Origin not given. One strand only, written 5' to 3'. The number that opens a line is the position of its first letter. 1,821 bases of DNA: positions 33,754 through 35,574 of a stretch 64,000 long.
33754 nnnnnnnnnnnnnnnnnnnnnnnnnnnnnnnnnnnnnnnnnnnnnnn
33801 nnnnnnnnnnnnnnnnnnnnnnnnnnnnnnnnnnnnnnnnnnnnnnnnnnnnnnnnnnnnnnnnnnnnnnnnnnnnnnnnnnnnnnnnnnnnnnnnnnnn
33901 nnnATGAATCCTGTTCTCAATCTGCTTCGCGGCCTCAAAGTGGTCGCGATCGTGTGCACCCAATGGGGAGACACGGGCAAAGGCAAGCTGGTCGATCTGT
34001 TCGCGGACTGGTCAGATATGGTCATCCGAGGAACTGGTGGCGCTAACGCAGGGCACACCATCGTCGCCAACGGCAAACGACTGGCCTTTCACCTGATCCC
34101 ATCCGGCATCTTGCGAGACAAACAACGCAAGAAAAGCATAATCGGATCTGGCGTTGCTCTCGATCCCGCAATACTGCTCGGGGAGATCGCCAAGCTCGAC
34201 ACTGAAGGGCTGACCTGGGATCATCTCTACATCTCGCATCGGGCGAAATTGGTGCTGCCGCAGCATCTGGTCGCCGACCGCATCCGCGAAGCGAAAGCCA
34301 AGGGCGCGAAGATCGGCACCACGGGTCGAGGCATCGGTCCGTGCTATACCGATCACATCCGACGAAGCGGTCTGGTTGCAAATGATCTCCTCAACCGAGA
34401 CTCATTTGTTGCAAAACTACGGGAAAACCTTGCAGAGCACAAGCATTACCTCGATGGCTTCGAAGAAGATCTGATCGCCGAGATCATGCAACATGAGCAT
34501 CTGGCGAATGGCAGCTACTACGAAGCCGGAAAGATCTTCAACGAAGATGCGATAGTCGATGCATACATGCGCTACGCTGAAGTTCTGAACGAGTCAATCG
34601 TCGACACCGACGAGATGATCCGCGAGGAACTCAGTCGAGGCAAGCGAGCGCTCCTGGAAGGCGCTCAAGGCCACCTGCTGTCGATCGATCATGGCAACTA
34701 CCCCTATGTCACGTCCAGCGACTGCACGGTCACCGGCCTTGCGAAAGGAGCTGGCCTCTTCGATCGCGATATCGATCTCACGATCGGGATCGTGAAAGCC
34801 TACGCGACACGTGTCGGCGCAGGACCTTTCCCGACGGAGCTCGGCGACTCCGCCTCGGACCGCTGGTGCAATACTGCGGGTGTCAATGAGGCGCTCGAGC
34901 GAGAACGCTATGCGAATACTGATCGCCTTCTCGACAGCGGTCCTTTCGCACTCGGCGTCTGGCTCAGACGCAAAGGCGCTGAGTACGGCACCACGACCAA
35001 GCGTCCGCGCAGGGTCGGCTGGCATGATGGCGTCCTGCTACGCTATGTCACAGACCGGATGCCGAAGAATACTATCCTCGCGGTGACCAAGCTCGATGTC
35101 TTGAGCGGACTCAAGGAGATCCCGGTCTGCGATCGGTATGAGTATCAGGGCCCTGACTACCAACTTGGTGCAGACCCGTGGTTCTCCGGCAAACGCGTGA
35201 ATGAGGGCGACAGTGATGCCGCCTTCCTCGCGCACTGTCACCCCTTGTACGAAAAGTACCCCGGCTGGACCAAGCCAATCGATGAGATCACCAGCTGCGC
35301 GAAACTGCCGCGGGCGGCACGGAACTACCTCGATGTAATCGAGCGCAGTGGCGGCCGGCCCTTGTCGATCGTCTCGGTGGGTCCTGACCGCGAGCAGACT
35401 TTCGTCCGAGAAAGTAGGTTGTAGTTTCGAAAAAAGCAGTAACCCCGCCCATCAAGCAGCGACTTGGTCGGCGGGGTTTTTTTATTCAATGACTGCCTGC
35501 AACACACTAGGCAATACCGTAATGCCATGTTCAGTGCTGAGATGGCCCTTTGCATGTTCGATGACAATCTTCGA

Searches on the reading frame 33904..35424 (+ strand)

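Call 45: search_protein_families(library=pfam, proteins=[window:33904-35424:+], max_evalue=0.0001)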
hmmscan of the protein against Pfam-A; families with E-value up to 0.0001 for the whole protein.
window:33904-35424:+ (506 aa): 1 family
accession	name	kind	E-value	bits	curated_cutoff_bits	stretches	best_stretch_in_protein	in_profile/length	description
PF00709.27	Adenylsucc_synt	-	3.8e-136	454.6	27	1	16-499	2-415/416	Adenylosuccinate synthetase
